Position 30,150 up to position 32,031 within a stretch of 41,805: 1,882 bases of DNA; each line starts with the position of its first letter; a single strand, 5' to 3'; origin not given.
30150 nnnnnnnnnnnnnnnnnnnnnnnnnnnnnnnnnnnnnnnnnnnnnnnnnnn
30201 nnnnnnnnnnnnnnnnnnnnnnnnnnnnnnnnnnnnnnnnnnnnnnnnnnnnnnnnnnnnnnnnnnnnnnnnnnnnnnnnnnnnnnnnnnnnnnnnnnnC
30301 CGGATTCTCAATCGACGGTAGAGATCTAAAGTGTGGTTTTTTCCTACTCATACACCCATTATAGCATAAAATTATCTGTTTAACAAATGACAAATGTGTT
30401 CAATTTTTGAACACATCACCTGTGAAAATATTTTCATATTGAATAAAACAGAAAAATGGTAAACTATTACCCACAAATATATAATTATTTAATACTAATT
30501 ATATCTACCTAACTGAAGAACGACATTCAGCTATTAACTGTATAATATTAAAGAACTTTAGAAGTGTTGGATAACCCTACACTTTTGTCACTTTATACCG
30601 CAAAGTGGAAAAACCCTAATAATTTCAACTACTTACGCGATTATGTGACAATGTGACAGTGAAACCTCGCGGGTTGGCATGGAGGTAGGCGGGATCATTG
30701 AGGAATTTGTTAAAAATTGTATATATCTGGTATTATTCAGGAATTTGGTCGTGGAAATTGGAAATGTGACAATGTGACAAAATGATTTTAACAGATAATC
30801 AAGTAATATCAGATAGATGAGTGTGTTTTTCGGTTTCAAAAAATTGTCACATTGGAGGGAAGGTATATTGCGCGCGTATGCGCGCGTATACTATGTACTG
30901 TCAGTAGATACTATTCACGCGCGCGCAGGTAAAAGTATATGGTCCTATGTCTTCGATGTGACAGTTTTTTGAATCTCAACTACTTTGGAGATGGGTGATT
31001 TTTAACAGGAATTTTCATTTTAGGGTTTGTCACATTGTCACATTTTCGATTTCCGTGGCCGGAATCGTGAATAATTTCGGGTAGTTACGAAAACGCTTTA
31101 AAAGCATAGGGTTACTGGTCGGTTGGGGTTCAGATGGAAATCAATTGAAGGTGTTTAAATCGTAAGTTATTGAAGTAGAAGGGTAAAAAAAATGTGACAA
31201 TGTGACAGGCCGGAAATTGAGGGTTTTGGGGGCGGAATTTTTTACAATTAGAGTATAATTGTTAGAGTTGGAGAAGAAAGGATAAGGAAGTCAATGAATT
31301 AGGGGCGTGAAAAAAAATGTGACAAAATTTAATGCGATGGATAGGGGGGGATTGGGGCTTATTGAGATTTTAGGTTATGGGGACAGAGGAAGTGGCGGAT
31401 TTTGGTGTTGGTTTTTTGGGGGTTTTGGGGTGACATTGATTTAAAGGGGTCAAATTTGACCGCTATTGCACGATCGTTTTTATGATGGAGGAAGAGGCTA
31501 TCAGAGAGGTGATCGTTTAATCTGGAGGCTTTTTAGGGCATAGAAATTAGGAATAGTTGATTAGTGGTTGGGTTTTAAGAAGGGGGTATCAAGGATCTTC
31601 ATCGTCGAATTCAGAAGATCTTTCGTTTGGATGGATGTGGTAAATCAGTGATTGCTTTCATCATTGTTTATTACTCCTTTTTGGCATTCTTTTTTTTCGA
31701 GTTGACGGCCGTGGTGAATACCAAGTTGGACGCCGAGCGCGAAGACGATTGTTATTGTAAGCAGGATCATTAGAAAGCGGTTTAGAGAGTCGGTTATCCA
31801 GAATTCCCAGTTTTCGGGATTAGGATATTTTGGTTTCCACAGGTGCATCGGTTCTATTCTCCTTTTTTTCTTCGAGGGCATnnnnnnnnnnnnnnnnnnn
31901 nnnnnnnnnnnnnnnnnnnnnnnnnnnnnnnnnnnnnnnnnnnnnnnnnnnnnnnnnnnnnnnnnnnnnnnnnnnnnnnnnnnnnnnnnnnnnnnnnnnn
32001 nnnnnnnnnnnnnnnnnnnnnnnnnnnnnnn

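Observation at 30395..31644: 1.25-kb almost ORF-free region with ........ iterons, an AT-rich tract and a Z-DNA-prone GC dyad: candidate origin or centromere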

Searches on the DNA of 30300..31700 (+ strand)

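Call 7: search_dna_similar(query=window:30300-31700:+, collection=phages, mode=distant)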
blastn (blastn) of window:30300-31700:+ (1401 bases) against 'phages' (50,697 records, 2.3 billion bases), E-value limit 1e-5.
No match.

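Call 102: search_rna_families(source=window, start=30300, end=31700, threshold=evalue, max_evalue=1)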
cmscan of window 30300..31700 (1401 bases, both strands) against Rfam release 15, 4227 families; matches with E-value up to 1: 1.
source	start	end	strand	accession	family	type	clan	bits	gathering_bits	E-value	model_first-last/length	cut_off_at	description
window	30365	30438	-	RF03596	mir-5880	Gene; miRNA;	-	21.4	97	0.25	1-79/79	no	mir-5880 microRNA precursor family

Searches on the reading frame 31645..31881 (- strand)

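Call 10: search_protein_families(library=pfam, proteins=[window:31645-31881:-], max_evalue=0.01)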
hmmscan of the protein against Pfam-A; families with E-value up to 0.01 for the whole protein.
window:31645-31881:- (78 aa): 1 family
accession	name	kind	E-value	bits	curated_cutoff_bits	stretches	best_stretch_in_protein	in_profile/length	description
PF15786.10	PET117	-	0.00085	19.9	27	1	39-75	4-40/67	PET assembly of cytochrome c oxidase, mitochondrial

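Call 11: search_protein_families(library=phrogs, proteins=[window:31645-31881:-], max_evalue=0.01)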
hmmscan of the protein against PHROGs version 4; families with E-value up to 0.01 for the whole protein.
window:31645-31881:- (78 aa): 0 families
